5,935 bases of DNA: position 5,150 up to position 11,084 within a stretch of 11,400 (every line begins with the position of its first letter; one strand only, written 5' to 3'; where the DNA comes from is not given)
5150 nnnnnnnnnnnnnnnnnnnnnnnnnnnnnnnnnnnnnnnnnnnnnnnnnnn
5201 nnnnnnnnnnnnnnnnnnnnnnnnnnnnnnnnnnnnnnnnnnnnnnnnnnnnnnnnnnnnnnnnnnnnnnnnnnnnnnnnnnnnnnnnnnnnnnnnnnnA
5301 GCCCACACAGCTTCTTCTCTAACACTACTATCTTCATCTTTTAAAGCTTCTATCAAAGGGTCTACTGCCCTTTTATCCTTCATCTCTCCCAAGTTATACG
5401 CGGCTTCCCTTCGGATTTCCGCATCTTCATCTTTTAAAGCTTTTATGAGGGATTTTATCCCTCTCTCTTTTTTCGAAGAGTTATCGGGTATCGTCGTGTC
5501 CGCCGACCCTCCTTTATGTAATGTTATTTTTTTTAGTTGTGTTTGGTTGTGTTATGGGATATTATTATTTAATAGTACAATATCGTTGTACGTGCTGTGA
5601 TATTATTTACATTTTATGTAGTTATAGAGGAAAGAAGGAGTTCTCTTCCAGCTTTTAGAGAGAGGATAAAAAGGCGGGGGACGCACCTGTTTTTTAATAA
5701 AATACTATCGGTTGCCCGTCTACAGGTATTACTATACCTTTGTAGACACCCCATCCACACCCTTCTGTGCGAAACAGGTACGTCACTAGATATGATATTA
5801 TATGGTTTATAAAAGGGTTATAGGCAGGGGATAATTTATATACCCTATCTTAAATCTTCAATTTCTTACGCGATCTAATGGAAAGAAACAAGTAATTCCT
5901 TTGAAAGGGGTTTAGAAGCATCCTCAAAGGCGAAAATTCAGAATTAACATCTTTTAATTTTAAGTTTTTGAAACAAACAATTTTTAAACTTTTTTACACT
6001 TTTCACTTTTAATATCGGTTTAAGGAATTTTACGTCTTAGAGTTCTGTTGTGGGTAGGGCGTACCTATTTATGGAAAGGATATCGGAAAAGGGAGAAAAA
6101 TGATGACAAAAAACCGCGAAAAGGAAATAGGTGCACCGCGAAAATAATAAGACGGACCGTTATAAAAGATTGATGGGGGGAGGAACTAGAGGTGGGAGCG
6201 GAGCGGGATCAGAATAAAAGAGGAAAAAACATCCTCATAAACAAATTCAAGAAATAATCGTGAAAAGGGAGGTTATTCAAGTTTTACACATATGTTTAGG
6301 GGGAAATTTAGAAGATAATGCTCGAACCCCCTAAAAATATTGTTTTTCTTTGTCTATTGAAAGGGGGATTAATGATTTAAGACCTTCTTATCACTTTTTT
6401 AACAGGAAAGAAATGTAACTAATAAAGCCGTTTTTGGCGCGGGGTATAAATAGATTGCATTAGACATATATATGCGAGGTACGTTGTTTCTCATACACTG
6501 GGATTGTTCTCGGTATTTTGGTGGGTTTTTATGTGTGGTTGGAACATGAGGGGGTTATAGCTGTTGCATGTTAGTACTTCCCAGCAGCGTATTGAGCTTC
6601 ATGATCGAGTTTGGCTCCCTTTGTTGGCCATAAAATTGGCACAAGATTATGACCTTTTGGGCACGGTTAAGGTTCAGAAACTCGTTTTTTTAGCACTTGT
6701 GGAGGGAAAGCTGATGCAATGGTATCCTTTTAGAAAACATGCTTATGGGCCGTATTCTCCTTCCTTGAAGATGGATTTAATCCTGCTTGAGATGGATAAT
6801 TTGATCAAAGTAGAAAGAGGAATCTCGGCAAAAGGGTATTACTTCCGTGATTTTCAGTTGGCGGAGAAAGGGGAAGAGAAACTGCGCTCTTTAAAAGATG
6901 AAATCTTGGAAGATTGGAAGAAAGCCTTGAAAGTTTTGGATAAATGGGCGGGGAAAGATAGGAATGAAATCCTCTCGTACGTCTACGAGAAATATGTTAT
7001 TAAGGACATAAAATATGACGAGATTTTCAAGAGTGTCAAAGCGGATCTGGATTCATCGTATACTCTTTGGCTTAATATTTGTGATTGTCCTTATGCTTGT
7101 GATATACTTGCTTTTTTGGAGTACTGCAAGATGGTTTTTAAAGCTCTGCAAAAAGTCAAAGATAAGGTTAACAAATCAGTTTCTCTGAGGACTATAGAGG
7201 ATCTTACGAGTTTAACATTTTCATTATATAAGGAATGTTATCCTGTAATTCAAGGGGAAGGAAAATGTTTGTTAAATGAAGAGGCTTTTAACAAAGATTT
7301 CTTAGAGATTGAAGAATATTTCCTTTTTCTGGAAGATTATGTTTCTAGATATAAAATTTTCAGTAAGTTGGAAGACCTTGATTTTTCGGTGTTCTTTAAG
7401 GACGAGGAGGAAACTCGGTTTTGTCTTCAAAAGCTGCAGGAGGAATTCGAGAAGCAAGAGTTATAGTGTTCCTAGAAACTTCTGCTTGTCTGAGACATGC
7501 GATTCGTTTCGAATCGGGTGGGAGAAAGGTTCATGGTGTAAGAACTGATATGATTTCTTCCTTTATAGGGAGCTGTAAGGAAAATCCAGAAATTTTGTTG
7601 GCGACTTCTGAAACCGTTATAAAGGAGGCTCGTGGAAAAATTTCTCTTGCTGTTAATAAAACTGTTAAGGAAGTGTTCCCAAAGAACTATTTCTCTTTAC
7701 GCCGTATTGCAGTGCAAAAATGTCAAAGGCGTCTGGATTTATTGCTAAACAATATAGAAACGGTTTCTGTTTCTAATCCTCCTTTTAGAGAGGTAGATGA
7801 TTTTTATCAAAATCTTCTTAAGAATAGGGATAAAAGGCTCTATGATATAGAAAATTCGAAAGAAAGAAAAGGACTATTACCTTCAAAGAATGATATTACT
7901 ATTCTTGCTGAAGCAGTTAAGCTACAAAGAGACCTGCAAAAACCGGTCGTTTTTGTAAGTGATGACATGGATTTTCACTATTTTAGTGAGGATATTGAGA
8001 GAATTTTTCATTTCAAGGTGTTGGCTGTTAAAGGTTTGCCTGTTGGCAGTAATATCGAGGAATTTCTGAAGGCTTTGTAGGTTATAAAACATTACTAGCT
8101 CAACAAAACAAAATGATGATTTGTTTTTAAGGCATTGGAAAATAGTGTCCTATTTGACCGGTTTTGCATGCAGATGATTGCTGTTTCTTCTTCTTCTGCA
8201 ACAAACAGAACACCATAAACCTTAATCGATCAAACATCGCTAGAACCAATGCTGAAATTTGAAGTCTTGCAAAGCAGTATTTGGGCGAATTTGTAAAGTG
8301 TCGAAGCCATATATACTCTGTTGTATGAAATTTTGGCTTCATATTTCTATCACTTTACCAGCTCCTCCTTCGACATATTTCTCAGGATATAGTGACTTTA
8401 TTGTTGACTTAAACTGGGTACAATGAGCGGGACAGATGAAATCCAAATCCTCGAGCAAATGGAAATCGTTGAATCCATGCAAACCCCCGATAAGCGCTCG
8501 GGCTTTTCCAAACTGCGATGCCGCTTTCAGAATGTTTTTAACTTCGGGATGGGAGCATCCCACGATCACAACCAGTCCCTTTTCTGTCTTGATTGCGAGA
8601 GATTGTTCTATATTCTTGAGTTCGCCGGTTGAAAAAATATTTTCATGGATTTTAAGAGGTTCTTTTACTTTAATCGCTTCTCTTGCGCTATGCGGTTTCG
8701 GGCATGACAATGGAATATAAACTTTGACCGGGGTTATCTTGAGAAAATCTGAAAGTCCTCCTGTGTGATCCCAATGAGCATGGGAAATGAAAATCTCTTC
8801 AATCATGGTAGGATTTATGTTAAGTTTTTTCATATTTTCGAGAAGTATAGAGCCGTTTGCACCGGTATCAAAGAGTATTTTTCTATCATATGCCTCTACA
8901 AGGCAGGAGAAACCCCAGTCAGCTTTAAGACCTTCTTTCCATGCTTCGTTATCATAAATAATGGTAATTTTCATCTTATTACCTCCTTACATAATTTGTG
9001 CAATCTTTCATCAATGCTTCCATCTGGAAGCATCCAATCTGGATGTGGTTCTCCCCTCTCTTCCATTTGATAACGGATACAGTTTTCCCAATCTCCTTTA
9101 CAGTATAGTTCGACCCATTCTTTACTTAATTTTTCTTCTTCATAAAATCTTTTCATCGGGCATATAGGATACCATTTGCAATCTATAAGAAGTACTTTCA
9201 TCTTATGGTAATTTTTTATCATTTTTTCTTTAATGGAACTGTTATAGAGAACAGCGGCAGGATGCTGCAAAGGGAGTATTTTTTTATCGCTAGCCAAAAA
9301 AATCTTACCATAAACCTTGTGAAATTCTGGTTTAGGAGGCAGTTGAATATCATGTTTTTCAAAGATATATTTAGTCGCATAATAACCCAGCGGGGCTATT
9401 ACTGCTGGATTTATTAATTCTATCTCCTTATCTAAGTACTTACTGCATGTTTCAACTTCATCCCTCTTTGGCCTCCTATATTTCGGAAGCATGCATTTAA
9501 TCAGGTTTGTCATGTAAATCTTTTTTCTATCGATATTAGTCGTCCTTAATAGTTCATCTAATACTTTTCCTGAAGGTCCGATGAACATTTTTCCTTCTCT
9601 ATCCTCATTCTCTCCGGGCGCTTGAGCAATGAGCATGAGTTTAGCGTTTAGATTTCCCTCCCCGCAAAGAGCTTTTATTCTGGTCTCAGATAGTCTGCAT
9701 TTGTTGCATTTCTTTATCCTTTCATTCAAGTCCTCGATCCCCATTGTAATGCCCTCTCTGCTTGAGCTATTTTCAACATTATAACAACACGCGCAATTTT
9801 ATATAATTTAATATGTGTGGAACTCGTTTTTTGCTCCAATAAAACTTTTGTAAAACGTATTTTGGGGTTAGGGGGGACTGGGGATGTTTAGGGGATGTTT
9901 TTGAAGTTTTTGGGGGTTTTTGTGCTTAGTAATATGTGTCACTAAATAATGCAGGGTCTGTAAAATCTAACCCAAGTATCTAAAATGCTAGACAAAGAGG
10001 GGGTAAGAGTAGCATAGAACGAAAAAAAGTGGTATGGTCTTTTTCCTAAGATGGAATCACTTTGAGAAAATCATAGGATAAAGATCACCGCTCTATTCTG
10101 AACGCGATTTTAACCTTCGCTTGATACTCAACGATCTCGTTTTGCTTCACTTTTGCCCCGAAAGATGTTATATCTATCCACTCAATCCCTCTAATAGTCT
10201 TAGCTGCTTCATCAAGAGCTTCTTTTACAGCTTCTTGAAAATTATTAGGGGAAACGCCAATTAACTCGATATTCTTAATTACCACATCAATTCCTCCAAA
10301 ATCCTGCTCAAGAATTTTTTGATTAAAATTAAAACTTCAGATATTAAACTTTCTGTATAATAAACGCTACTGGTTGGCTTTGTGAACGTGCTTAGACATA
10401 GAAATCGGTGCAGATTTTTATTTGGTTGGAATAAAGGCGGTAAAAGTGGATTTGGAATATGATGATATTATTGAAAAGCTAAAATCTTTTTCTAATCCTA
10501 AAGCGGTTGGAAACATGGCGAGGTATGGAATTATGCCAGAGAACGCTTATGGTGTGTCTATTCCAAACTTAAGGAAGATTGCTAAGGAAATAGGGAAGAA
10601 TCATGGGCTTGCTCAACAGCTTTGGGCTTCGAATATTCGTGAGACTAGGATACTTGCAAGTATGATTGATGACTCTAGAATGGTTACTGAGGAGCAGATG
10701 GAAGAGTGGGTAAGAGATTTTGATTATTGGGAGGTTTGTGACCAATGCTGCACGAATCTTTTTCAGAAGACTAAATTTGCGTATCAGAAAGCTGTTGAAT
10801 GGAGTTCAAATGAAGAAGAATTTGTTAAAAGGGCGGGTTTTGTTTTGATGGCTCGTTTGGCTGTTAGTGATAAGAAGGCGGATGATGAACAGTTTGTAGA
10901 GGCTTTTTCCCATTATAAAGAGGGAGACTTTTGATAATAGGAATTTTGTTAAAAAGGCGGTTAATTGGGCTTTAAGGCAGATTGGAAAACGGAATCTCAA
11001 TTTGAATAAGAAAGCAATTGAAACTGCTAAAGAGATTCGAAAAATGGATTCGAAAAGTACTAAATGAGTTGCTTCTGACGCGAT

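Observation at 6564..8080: Candidate undescribed TA/defence module: extended Panacea antitoxin plus oversized PIN nuclease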

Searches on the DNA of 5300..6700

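Call 78: search_rna_families(source=window, start=5300, end=6700, threshold=evalue, max_evalue=1)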
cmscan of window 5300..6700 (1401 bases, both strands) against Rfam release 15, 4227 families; matches with E-value up to 1: 0.
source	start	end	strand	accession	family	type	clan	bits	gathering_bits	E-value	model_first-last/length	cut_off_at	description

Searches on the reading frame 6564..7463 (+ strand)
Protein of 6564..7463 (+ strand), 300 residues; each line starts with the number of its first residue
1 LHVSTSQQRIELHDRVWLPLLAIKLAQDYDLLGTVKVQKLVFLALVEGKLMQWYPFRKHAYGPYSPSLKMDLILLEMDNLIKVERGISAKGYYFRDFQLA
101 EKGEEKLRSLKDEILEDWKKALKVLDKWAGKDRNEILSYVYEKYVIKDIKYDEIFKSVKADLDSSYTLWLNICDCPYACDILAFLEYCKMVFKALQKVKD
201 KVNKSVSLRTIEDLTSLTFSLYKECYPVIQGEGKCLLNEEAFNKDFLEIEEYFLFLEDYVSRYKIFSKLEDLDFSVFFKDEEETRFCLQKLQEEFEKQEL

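Call 14: find_homologous_proteins(query=window:6564-7463:+)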
Query window:6564-7463:+ (300 aa): 2 proteins with E <= 0.001 among 1123 candidates. Only proteins of 165 to 525 residues were searched: fused or split forms outside these lengths cannot appear, so this answer is no evidence that the protein stands alone or is whole; lengths 'longer' or 'shorter' looks for them.
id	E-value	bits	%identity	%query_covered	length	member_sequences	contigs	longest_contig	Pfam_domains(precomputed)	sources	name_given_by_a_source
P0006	1.7e-188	643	92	100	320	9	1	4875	-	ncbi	-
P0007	1.9e-158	544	99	83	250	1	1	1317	-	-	-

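Call 25: find_encoding_contigs(protein=P0006, flank=5000)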
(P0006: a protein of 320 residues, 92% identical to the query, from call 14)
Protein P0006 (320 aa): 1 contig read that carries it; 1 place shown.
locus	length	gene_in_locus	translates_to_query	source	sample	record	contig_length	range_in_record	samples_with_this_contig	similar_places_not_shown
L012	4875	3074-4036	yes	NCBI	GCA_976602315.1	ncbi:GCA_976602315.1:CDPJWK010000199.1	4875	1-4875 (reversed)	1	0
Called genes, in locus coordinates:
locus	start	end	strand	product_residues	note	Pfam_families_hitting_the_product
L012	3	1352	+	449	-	?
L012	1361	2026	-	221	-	-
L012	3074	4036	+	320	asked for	-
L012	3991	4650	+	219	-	-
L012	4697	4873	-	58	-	?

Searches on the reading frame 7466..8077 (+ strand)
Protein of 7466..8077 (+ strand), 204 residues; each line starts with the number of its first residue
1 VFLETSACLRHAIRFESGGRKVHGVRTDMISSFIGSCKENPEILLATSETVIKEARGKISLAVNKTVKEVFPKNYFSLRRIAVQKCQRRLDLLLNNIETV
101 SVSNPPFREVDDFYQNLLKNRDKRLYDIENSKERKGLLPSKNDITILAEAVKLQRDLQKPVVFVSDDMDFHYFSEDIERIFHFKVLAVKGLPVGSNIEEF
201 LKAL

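Call 13: find_homologous_proteins(query=window:7466-8077:+)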
Query window:7466-8077:+ (204 aa): 2 proteins with E <= 0.001 among 127 candidates. Only proteins of 112 to 357 residues were searched: fused or split forms outside these lengths cannot appear, so this answer is no evidence that the protein stands alone or is whole; lengths 'longer' or 'shorter' looks for them.
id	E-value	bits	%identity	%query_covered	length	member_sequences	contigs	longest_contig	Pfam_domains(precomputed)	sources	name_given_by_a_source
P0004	2.1e-126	437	99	100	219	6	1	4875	-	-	-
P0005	1.4e-119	415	94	100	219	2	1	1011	-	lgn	-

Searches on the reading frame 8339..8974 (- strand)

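Call 20: search_protein_families(library=pfam, proteins=[window:8339-8974:-], max_evalue=0.001)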
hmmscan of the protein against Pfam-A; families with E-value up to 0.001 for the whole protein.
window:8339-8974:- (211 aa): 2 families
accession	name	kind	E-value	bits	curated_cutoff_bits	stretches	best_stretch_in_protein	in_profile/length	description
PF00753.33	Lactamase_B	-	1.3e-11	45.3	22.7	1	25-89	10-75/196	Metallo-beta-lactamase superfamily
PF12706.13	Lactamase_B_2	-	1.5e-06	28.4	27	1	31-94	1-69/200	Beta-lactamase superfamily domain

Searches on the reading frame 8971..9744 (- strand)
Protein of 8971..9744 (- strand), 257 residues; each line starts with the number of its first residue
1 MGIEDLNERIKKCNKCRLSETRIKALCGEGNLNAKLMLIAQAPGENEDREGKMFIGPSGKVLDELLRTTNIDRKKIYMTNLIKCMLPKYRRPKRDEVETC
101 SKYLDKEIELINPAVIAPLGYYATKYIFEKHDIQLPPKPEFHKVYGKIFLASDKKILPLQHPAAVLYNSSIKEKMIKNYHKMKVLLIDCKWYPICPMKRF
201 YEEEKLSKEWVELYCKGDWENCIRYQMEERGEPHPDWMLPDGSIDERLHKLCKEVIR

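Call 20: search_protein_families(library=pfam, proteins=[window:8971-9744:-], max_evalue=0.001)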
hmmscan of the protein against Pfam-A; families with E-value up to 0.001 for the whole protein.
window:8971-9744:- (257 aa): 1 family
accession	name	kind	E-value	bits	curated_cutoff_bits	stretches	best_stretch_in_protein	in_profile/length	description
PF03167.25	UDG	-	1.1e-31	110.2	24.3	1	28-175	2-132/141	Uracil DNA glycosylase superfamily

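Call 82: find_related_loci(query=window:8971-9744:-, collection=genome_contigs, flank=6000)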
Query window:8971-9744:- (257 aa) in genome_contigs; peptide patterns used: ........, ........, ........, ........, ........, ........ (x = any residue, [..] = any of these).
152 stretches matched a pattern; 51 encode a relative of the query (tblastn E <= 1e-3); 51 distinct loci.
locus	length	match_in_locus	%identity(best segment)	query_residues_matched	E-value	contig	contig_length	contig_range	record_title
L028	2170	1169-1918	83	2-251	4e-154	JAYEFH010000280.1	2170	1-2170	MAG: Thermodesulfobacteriota bacterium isolate MAG278 MAG278_280, whole genome shotgun sequence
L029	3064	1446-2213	79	1-256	3e-143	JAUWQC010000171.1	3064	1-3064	MAG: bacterium isolate CSMAG_2492 CSMAG_2492_k141_352023_length_3064_cov_5.9624, whole genome shotgun sequence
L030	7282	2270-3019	74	1-250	7e-133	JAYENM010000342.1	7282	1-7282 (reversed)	MAG: candidate division WOR-3 bacterium isolate MAG055 MAG055_342, whole genome shotgun sequence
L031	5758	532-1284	74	1-251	5e-131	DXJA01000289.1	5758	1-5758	MAG TPA_asm: Candidatus Jordarchaeum madagascariense isolate EB_bin_7 k141_173638, whole genome shotgun sequence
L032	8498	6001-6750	74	1-250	1e-130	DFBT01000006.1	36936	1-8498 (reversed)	MAG TPA_asm: candidate division WOR-3 bacterium UBA3073 UBA3073_contig_20452, whole genome shotgun sequence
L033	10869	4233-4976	75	1-248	1e-129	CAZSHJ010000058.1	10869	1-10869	MAG TPA_asm: uncultured Thermoplasmatales archaeon isolate binchicken_co100_451 genome assembly, contig: NODE_9751_lengt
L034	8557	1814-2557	75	1-248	2e-129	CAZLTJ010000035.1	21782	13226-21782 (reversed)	MAG TPA_asm: uncultured bacterium isolate SRP068000_co1_162 genome assembly, contig: NODE_3142_length_21782_cov_5.425507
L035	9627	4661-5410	71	1-250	3e-129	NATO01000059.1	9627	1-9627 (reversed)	MAG: candidate division Zixibacteria bacterium 4484_93 ex4484_93_scaffold_8544, whole genome shotgun sequence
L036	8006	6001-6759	73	1-253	2e-128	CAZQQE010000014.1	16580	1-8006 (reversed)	MAG TPA_asm: uncultured Thermoplasmatales archaeon isolate binchicken_co164_19 genome assembly, contig: NODE_699_length_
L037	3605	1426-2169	72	1-248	2e-131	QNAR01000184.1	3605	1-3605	MAG: Thermotogae bacterium isolate B22_G6 B22_Guay6_scaffold_43124, whole genome shotgun sequence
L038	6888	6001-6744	74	1-248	6e-127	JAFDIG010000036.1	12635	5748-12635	MAG: Deltaproteobacteria bacterium isolate Meg22_1214_Bin_77 Meg22_1214_Bin_77_scaffold_18073, whole genome shotgun sequ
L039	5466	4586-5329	71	3-250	1e-126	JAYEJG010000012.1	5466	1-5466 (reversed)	MAG: Thermoplasmatota archaeon isolate MAG170 MAG170_15, whole genome shotgun sequence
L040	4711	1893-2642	72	1-250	3e-127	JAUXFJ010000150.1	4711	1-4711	MAG: Anaerolineaceae bacterium isolate CSMAG_2900 CSMAG_2900_k117_7211837_length_4711_cov_14.9695, whole genome shotgun 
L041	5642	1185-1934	72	2-250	4e-126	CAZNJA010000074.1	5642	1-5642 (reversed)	MAG TPA_asm: uncultured bacterium isolate binchicken_co100_405 genome assembly, contig: NODE_23023_length_5642_cov_5.077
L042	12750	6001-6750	69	1-250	1e-125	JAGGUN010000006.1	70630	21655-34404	MAG: bacterium isolate AUK075 PB_MBMC_029_c_000000000015, whole genome shotgun sequence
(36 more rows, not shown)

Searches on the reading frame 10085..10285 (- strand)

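Call 20: search_protein_families(library=pfam, proteins=[window:10085-10285:-], max_evalue=0.001)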
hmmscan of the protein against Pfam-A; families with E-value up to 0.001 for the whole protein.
window:10085-10285:- (66 aa): 1 family
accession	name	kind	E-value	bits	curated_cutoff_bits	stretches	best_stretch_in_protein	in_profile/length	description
PF07311.17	Dodecin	-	6.9e-22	78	22.5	1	2-65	1-64/64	Dodecin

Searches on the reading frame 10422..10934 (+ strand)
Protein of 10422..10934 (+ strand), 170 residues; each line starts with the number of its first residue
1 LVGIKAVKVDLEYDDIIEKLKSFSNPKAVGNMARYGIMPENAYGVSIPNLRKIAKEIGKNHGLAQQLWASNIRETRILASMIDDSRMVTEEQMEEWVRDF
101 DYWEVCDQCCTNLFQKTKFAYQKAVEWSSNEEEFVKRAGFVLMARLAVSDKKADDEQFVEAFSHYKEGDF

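Call 20: search_protein_families(library=pfam, proteins=[window:10422-10934:+], max_evalue=0.001)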
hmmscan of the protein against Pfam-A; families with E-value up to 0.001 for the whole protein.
window:10422-10934:+ (170 aa): 1 family
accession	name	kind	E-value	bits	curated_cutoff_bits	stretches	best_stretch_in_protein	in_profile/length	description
PF08713.17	DNA_alkylation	-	1.2e-23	84.4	21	1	16-152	1-153/213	DNA alkylation repair enzyme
